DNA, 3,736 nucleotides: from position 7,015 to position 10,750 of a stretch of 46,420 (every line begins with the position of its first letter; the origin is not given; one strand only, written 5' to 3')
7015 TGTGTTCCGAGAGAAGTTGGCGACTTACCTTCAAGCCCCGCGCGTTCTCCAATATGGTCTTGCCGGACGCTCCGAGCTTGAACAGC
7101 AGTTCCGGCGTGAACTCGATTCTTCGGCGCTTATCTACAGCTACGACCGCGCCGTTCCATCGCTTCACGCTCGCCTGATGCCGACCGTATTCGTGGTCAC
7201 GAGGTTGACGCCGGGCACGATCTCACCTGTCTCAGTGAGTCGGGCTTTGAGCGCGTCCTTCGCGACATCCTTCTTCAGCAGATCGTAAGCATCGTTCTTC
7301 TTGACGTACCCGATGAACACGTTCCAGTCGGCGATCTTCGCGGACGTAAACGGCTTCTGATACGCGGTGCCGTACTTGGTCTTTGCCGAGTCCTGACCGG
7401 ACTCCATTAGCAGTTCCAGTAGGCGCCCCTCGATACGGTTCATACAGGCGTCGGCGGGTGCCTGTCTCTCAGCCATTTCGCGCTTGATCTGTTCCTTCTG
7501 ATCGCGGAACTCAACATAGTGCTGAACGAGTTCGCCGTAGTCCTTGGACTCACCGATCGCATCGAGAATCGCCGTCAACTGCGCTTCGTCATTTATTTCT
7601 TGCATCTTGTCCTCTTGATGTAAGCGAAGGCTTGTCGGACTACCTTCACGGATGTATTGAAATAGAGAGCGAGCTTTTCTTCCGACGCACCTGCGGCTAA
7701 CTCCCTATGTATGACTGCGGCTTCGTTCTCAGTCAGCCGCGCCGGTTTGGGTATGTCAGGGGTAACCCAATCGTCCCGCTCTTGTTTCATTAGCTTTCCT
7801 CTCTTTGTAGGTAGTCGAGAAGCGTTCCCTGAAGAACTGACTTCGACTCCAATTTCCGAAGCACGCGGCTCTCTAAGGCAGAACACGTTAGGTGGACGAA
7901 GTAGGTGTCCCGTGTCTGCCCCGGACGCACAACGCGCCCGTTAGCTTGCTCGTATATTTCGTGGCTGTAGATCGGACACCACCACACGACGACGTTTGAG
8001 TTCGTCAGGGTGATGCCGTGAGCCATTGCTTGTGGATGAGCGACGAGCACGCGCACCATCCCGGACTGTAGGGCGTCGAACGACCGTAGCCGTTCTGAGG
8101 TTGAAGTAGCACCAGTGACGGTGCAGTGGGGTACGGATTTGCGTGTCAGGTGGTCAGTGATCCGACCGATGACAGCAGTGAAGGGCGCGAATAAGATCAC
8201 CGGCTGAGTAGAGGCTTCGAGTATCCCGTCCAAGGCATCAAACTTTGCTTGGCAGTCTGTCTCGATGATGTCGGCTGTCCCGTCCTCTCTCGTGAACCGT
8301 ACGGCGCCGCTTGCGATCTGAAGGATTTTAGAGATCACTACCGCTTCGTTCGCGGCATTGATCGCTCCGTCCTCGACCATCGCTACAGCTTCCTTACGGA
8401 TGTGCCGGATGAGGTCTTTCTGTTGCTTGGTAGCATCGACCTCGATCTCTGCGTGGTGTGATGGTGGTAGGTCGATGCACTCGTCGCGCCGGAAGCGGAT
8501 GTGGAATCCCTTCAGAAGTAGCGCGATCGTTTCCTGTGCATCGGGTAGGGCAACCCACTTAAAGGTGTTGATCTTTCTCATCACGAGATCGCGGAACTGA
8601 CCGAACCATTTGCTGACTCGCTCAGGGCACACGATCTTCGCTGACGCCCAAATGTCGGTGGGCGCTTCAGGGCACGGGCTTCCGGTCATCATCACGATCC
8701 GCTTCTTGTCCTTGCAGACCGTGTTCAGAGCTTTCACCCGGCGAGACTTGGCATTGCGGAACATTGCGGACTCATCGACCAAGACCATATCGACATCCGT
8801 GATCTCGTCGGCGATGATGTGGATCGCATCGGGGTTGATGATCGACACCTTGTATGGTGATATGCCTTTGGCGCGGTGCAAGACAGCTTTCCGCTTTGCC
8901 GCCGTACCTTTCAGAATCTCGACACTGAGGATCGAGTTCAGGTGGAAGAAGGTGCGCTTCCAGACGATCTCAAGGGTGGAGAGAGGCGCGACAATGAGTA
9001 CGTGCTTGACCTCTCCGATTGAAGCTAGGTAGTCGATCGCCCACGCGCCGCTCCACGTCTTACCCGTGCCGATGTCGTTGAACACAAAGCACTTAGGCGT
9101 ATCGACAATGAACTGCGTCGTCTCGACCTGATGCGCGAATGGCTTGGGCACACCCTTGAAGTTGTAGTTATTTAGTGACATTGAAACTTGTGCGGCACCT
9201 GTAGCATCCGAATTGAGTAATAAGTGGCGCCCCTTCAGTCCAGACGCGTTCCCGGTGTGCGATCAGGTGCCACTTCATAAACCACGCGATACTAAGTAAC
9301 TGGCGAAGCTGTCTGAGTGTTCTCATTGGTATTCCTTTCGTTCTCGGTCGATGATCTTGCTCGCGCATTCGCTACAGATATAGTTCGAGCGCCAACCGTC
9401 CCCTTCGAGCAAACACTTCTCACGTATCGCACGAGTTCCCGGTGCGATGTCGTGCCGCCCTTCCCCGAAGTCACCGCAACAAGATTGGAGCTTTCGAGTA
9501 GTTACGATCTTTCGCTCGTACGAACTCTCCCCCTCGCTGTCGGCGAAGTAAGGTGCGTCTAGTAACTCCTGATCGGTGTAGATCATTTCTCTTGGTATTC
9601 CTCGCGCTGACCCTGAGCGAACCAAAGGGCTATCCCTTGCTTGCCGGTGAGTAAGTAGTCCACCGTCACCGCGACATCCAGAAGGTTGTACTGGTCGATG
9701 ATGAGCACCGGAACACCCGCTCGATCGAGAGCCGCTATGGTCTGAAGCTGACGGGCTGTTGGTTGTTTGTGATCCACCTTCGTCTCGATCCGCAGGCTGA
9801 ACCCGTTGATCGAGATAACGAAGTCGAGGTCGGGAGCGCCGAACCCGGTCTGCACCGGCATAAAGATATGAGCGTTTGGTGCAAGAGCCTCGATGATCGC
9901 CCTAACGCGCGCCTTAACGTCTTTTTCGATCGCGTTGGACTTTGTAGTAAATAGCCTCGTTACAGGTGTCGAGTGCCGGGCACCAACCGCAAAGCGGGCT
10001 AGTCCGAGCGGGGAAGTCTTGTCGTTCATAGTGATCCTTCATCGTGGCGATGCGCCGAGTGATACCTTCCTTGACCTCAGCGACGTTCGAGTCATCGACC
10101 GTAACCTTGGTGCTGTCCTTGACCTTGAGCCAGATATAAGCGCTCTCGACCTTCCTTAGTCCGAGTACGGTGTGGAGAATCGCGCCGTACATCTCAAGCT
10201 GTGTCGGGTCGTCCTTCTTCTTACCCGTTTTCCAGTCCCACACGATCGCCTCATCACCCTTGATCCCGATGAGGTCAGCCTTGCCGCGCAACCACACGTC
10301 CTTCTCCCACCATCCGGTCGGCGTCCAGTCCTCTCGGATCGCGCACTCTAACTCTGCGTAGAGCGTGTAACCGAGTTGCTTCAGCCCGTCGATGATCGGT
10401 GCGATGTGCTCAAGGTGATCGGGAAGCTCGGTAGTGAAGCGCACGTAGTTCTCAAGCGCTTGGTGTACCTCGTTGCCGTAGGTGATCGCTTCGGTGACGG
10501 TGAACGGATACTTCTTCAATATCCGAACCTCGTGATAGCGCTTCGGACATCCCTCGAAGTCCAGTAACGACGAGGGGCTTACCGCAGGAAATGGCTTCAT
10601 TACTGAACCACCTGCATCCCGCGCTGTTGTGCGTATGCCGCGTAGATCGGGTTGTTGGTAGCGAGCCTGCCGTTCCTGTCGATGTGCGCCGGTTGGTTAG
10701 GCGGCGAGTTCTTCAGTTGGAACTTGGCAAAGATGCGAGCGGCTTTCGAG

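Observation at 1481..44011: Dispersed palindrome-containing motif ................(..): at least 11 copies, concentrated at the starts of transcription units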

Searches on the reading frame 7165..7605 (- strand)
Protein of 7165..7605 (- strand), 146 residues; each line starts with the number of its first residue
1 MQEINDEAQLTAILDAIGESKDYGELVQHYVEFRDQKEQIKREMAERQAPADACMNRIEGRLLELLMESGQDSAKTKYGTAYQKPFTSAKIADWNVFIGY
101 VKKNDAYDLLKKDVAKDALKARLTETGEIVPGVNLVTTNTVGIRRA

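Call 14: search_protein_families(library=pfam, proteins=[window:7165-7605:-], max_evalue=0.01)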
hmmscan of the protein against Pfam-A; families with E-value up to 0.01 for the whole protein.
window:7165-7605:- (146 aa): 4 families
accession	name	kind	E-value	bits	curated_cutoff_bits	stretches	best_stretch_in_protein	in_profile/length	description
PF23984.1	DUF7307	-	6.7e-05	23.2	27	1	23-144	2-128/129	Pam3 gp33-like protein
PF07352.17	Phage_Mu_Gam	-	0.00022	21.6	28.3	1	14-143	8-147/149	Bacteriophage Mu Gam like protein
PF05565.16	Sipho_Gp157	-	0.0011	19.4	28.6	1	22-144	44-162/162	Siphovirus Gp157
PF22709.1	Mu_Gam-Sipho_Gp157-TOTE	-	0.0015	18.8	27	0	25-46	3-24/63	Mu Gam/Sipho_Gp157-like domain of the TOTE conflict systems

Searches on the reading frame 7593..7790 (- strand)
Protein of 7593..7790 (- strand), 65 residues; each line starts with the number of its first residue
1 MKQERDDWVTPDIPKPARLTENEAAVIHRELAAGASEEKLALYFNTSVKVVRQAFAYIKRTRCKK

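Call 43: search_protein_families(library=pfam, proteins=[window:7593-7790:-], max_evalue=5)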
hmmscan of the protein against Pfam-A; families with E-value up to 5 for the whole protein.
window:7593-7790:- (65 aa): 0 families

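Call 44: search_protein_families(library=phrogs, proteins=[window:7593-7790:-], max_evalue=0.1)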
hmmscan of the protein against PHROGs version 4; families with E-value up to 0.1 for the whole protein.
window:7593-7790:- (65 aa): 1 family
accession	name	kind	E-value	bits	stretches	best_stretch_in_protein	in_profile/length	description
phrog_5735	-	unknown function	0.096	13.9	0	11-54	40-83/88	-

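Call 60: search_protein_families(library=ncbifam, proteins=[window:7593-7790:-], max_evalue=1)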
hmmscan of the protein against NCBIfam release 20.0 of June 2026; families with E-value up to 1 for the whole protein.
window:7593-7790:- (65 aa): 0 families

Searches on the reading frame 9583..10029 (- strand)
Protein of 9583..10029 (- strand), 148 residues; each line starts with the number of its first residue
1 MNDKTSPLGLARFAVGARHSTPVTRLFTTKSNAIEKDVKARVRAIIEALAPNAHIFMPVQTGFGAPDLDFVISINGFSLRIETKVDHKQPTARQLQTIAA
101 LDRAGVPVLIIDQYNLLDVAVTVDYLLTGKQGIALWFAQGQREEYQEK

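Call 80: search_protein_families(library=pfam, proteins=[window:9583-10029:-], max_evalue=0.01)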
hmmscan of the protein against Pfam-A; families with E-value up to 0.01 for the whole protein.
window:9583-10029:- (148 aa): 0 families

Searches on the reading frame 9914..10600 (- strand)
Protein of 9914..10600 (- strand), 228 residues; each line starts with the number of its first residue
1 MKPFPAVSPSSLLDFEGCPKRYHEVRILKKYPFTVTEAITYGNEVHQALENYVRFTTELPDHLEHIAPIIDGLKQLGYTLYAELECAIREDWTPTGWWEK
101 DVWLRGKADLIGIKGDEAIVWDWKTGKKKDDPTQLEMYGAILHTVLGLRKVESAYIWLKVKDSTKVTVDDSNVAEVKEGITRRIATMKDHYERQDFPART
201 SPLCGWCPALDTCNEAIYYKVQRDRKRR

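Call 14: search_protein_families(library=pfam, proteins=[window:9914-10600:-], max_evalue=0.01)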
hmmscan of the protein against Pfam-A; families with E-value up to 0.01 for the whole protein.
window:9914-10600:- (228 aa): 2 families
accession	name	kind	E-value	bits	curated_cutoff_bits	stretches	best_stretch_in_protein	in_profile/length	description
PF12705.13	PDDEXK_1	-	1.4e-20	74.8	22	1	7-214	2-247/247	PD-(D/E)XK nuclease superfamily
PF01930.23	Cas_Cas4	-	0.00048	20.7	22.7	1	105-213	53-158/160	Domain of unknown function DUF83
